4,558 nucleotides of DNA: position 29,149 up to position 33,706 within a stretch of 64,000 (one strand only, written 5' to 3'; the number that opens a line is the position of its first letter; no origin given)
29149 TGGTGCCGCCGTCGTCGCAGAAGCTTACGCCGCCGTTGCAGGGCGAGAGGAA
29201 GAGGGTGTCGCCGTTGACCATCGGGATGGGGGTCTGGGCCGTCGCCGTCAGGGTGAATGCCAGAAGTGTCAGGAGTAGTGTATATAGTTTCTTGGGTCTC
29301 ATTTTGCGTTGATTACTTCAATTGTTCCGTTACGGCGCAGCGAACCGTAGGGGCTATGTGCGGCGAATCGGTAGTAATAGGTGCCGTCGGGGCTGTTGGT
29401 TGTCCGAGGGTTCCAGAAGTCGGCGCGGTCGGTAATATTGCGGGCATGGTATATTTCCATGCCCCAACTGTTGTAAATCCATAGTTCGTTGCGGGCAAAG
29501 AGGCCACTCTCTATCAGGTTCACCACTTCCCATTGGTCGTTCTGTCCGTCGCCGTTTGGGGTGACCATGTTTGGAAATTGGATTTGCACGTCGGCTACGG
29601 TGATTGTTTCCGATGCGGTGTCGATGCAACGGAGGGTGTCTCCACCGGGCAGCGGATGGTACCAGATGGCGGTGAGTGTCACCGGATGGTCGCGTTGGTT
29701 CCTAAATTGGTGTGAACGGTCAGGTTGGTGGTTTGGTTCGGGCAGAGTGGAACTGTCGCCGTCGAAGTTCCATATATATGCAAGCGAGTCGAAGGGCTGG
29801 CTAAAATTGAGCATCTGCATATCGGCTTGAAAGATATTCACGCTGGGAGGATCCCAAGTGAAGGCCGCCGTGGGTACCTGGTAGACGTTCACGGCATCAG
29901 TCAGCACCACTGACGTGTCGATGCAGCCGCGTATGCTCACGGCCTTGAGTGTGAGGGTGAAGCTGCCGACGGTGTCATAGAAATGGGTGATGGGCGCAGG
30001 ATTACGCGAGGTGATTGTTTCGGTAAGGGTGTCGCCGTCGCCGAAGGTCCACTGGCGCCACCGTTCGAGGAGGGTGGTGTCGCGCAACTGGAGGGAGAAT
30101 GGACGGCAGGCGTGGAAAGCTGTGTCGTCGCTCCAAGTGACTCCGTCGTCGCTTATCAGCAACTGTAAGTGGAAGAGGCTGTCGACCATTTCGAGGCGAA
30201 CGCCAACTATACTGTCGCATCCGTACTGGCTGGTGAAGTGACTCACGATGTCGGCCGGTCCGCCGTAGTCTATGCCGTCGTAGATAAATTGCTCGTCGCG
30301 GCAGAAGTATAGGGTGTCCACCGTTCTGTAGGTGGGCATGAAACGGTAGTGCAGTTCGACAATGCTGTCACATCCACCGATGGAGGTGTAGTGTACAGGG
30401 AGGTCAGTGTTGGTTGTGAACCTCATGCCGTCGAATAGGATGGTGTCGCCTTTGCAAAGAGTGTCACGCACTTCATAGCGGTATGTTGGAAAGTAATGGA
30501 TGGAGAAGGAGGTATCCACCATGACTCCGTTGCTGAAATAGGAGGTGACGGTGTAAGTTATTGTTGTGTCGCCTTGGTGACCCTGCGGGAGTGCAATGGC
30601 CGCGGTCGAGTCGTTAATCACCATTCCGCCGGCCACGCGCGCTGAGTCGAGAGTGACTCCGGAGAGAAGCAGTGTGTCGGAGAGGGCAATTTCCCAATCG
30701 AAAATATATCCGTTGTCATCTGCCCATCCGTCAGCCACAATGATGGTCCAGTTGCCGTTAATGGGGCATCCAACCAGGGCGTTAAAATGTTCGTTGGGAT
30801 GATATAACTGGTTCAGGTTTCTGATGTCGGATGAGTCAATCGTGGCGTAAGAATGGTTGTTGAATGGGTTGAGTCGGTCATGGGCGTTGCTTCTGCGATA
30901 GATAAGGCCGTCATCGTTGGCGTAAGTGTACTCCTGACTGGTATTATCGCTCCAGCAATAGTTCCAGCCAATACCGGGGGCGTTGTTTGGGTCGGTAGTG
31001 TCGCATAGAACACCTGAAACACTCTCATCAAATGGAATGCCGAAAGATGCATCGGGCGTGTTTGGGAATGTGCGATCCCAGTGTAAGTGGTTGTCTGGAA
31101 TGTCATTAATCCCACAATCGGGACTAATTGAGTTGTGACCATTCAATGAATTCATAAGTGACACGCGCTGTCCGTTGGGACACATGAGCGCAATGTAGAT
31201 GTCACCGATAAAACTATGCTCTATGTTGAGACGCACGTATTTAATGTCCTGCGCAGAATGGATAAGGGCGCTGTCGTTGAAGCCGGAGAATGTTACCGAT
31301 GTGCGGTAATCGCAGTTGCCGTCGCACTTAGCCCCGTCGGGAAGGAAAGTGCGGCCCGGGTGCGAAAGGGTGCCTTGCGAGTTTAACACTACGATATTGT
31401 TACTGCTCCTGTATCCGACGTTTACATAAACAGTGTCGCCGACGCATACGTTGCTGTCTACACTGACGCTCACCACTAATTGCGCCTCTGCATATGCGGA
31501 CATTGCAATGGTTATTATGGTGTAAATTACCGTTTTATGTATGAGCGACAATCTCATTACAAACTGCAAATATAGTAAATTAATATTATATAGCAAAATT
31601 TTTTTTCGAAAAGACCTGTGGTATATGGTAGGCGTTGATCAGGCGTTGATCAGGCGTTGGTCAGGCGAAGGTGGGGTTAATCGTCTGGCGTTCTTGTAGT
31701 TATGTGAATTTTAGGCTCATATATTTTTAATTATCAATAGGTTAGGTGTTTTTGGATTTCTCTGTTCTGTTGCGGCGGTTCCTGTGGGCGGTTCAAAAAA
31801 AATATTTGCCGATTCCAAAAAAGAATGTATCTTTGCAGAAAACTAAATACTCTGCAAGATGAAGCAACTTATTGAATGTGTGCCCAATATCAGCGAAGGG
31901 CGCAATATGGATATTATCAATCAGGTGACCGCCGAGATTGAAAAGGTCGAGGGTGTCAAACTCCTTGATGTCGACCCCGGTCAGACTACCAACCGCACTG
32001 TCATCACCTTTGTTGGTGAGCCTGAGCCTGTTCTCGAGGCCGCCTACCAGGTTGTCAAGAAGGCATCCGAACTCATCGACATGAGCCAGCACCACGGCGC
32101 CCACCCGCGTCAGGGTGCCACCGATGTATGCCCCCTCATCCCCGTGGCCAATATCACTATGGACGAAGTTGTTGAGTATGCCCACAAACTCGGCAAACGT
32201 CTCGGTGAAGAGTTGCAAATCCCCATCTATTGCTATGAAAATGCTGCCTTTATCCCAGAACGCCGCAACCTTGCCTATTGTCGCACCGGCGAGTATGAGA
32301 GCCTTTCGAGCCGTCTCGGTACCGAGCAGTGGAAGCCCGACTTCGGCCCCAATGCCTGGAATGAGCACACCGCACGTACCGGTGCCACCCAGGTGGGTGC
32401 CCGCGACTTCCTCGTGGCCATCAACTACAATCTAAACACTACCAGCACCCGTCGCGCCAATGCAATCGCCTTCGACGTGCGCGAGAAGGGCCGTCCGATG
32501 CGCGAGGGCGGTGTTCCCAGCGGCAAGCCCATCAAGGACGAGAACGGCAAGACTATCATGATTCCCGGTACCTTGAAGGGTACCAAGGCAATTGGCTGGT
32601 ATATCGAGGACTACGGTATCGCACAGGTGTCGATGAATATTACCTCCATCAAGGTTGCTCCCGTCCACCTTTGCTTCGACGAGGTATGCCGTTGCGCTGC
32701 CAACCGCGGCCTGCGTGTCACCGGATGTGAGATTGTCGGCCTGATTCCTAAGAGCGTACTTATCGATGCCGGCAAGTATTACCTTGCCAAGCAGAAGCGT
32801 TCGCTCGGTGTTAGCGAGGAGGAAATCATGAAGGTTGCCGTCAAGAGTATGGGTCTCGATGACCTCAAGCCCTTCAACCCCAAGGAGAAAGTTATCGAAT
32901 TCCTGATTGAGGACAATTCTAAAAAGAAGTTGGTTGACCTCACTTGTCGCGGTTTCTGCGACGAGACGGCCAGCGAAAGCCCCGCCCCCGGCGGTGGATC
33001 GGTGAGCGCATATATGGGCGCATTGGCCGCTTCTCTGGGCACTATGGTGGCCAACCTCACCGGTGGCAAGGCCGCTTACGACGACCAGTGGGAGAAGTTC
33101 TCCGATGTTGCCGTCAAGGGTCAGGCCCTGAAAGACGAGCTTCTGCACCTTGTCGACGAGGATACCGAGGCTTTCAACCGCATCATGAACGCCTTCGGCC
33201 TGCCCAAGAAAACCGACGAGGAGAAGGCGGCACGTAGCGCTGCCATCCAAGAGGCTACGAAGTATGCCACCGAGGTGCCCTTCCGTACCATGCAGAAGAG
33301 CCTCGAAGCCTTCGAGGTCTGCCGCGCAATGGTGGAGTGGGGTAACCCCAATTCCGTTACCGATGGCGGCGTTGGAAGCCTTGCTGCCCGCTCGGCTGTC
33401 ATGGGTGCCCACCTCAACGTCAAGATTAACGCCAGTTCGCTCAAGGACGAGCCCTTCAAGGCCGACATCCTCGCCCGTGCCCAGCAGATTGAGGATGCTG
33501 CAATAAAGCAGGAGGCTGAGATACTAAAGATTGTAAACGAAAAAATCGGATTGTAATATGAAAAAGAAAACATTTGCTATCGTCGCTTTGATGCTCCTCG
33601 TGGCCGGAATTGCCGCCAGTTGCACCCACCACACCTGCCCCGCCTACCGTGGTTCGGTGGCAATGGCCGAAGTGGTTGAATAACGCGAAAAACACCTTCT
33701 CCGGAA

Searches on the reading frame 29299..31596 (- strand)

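Call 21: search_protein_families(library=pfam, proteins=[window:29299-31596:-])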
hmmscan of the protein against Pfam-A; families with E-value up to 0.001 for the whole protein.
window:29299-31596:- (765 aa): 4 families
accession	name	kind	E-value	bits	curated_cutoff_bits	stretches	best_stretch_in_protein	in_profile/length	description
PF13585.12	CHU_C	-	1.4e-15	57.6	27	1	672-746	1-72/86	CHU_C Type IX secretion signal domain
PF01483.27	P_proprotein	-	4.8e-11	43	21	1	121-154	6-39/86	Proprotein convertase P-domain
PF00801.26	PKD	-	2.1e-10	40.9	23.5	1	500-554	17-67/80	PKD domain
PF18911.6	PKD_4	-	1e-07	32.3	27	0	515-561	38-77/85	PKD domain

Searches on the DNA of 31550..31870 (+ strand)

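Call 39: search_rna_families(source=window, start=31550, end=31870, threshold=evalue, max_evalue=10)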
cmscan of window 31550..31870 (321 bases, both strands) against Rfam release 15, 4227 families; matches with E-value up to 10: 2.
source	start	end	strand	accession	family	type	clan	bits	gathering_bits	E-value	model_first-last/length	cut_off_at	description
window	31800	31855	+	RF00439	SNORD87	Gene; snRNA; snoRNA; CD-box;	-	15.3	50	3.8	20-78/85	no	Small nucleolar RNA SNORD87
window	31550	31603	-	RF02933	ARRPOF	Gene; sRNA;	-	11.6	127.2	1.5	1-52/256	3'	ARRPOF RNA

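Call 65: search_dna_similar(query=window:31606-31790:+, collection=phages, mode=distant, max_evalue=0.01)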
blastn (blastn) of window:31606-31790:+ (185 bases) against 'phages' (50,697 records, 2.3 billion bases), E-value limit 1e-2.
No match.

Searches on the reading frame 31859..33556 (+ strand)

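Call 21: search_protein_families(library=pfam, proteins=[window:31859-33556:+])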
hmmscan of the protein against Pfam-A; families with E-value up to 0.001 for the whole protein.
window:31859-33556:+ (565 aa): 3 families
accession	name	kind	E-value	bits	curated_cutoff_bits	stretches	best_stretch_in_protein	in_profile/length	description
PF04961.17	FTCD_C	-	1.1e-68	231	24.5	1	362-542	1-181/182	Formiminotransferase-cyclodeaminase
PF07837.17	FTCD_N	-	1.1e-68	230.9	27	1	4-182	1-176/176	Formiminotransferase domain, N-terminal subdomain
PF02971.19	FTCD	-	1.1e-57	194.5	24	1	184-348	1-145/145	Formiminotransferase domain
